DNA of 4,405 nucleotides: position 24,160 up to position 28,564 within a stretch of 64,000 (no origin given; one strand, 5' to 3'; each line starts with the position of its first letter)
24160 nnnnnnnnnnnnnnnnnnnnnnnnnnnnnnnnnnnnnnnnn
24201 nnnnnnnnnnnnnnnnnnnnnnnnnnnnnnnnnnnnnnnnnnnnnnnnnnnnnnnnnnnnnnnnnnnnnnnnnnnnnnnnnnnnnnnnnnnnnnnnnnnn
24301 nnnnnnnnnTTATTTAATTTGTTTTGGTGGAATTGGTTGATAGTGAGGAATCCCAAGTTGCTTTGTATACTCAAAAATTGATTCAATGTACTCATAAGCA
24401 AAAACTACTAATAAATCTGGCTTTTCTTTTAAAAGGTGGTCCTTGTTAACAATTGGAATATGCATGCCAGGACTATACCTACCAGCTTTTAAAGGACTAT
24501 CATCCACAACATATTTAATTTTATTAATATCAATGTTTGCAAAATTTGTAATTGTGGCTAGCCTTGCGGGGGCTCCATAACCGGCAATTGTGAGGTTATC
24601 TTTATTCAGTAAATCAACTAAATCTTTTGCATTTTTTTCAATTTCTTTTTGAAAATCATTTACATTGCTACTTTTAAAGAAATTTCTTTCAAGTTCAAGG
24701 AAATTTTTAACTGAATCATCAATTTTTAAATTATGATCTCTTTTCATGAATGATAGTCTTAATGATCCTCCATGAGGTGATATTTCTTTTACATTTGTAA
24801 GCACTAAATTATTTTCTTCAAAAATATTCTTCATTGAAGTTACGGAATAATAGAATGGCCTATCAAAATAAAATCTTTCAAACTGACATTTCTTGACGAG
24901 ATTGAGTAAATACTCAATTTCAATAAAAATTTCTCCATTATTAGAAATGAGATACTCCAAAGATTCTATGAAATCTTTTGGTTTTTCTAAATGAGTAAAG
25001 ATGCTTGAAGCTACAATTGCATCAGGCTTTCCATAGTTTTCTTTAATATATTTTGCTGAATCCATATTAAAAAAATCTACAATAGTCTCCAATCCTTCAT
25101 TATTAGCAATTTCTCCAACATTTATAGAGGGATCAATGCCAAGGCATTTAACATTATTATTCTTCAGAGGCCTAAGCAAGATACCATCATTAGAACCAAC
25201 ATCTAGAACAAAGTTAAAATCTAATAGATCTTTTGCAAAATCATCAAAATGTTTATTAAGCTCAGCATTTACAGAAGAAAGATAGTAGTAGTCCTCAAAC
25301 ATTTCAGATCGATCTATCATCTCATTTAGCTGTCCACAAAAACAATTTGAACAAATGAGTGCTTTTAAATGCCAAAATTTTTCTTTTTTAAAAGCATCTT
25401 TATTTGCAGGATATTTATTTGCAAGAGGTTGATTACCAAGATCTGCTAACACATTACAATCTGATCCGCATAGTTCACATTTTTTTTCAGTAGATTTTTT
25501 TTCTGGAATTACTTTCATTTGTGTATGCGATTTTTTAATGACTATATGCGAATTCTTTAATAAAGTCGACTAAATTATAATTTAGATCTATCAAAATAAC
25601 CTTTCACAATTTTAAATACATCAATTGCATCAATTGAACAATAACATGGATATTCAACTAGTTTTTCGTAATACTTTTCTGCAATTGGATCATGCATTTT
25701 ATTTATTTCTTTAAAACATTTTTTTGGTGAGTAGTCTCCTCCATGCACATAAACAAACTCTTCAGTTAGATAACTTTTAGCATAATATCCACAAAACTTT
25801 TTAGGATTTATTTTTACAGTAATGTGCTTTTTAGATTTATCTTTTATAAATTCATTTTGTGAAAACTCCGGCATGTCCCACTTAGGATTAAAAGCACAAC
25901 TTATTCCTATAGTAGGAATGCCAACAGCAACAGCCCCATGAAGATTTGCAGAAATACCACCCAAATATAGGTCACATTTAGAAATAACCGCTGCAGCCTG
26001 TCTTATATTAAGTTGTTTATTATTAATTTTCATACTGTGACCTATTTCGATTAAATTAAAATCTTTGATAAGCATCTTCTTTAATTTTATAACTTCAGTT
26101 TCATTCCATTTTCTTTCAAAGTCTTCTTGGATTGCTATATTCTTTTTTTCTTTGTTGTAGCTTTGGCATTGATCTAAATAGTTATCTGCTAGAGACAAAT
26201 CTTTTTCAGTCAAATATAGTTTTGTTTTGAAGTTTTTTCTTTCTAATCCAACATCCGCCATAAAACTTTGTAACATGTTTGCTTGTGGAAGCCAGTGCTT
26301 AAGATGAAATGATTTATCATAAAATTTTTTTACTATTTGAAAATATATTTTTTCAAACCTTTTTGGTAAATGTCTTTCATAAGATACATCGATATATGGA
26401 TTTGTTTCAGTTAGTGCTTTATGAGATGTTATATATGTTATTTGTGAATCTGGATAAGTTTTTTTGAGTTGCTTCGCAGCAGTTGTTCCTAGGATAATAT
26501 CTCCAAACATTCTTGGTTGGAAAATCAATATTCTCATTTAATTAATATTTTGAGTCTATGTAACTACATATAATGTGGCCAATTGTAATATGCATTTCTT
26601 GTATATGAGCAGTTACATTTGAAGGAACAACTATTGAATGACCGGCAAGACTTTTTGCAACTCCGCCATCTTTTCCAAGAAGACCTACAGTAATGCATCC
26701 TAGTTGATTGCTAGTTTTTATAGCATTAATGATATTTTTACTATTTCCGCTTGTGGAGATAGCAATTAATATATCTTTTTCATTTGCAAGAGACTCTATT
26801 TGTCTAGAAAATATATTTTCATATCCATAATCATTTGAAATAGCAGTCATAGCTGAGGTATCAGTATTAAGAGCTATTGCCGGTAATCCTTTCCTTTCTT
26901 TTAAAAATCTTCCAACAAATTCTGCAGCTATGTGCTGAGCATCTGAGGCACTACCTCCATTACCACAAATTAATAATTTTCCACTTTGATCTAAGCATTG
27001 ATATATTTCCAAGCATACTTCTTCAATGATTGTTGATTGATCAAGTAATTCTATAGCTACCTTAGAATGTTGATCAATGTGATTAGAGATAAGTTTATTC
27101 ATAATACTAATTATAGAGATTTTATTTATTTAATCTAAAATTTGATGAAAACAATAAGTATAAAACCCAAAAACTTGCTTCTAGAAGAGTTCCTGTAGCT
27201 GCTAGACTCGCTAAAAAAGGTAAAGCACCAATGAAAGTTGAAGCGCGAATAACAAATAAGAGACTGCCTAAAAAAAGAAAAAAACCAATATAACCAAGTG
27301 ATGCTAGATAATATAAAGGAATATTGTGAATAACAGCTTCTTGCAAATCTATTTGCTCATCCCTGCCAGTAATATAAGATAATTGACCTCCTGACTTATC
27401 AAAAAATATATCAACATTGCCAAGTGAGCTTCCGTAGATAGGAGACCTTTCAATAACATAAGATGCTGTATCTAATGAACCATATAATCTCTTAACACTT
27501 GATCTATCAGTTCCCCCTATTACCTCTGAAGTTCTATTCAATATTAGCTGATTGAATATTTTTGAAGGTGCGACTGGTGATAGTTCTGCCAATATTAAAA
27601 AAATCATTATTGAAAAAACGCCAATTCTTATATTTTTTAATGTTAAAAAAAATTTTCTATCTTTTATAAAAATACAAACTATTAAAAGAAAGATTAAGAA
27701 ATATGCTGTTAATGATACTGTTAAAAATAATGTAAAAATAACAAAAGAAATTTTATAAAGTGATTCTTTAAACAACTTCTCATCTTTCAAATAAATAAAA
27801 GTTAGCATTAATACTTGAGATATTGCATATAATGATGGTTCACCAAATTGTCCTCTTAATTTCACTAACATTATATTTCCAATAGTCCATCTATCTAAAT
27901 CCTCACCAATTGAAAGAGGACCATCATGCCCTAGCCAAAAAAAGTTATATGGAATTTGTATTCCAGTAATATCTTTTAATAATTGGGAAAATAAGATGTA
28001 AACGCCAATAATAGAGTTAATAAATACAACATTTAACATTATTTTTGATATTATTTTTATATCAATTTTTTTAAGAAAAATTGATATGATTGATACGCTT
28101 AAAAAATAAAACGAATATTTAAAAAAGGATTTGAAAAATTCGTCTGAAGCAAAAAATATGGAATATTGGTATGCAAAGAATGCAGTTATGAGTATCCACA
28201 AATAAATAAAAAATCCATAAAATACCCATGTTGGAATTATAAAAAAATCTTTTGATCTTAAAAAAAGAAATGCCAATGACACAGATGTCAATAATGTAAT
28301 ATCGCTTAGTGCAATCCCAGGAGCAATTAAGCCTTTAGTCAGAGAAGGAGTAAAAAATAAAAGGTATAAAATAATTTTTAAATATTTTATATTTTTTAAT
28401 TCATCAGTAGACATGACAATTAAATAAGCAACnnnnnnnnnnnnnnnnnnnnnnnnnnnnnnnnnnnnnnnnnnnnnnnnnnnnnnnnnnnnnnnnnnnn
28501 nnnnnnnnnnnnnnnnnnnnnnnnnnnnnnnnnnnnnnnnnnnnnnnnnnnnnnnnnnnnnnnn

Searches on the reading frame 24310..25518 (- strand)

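Call 22: search_protein_families(library=pfam, proteins=[window:24310-25518:-], max_evalue=0.0001)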
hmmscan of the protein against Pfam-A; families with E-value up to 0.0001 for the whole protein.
window:24310-25518:- (402 aa): 6 families
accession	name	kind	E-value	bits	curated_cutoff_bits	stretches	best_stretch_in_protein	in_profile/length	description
PF08484.17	Methyltransf_14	-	3.7e-31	108.5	23.5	1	249-387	3-147/160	C-methyltransferase C-terminal domain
PF13489.12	Methyltransf_23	-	2.2e-13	50.7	27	1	86-241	8-162/164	Methyltransferase domain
PF08421.16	Methyltransf_13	-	3.1e-13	50.1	31.3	1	14-74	1-62/62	Putative zinc binding domain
PF08242.18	Methyltransf_12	-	3.3e-07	31.4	30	1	105-196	1-97/98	Methyltransferase domain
PF08241.18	Methyltransf_11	-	1.2e-05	26.3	21.2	1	105-199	1-95/95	Methyltransferase domain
PF13649.12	Methyltransf_25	-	4.6e-05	24.5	27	1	104-187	1-89/97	Methyltransferase domain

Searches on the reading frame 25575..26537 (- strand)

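Call 22: search_protein_families(library=pfam, proteins=[window:25575-26537:-], max_evalue=0.0001)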
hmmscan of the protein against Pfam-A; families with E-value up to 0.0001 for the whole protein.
window:25575-26537:- (320 aa): 0 families

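Call 81: search_protein_families(library=ncbifam, proteins=[window:25575-26537:-], max_evalue=0.001)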
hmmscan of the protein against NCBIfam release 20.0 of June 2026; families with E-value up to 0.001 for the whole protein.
window:25575-26537:- (320 aa): 3 families
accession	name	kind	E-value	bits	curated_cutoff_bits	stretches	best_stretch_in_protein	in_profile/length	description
TIGR02201.1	heptsyl_trn_III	equivalog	1.9e-08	33.7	170.2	1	2-58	1-61/344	putative lipopolysaccharide heptosyltransferase III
NF007742.0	PRK10422.1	equivalog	7.7e-07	28.2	467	0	2-64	7-73/352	lipopolysaccharide core heptosyltransferase RfaQ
TIGR02195.1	heptsyl_trn_II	equivalog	2.7e-05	23.5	134.6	0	2-42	1-41/339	lipopolysaccharide heptosyltransferase II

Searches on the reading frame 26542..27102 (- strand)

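Call 22: search_protein_families(library=pfam, proteins=[window:26542-27102:-], max_evalue=0.0001)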
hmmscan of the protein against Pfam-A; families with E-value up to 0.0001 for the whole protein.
window:26542-27102:- (186 aa): 2 families
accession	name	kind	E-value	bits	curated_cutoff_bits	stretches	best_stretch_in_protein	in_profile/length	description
PF13580.11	SIS_2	-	5.6e-26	91.7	27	1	22-143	17-138/138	SIS domain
PF01380.27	SIS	-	8.5e-05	22.8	25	0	90-162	35-107/131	SIS domain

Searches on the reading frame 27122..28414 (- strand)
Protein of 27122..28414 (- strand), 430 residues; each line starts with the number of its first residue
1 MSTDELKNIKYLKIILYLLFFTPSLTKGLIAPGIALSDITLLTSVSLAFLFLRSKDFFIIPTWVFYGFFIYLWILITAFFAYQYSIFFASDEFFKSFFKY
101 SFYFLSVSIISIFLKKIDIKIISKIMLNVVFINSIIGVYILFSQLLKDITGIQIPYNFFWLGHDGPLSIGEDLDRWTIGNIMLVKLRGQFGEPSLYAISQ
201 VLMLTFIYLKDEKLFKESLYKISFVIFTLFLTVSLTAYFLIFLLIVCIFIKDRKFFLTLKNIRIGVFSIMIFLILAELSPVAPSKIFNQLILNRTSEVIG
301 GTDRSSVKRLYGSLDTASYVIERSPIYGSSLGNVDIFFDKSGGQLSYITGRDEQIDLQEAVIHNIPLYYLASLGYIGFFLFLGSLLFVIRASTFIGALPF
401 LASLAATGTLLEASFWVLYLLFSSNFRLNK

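Call 22: search_protein_families(library=pfam, proteins=[window:27122-28414:-], max_evalue=0.0001)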
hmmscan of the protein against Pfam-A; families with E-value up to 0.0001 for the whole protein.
window:27122-28414:- (430 aa): 1 family
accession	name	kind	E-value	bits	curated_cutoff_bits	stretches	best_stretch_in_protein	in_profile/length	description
PF04932.20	Wzy_C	-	3e-07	30.8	31.7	1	224-382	5-149/149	O-Antigen ligase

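Call 81: search_protein_families(library=ncbifam, proteins=[window:27122-28414:-], max_evalue=0.001)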
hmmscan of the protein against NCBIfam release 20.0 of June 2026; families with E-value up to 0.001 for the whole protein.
window:27122-28414:- (430 aa): 0 families
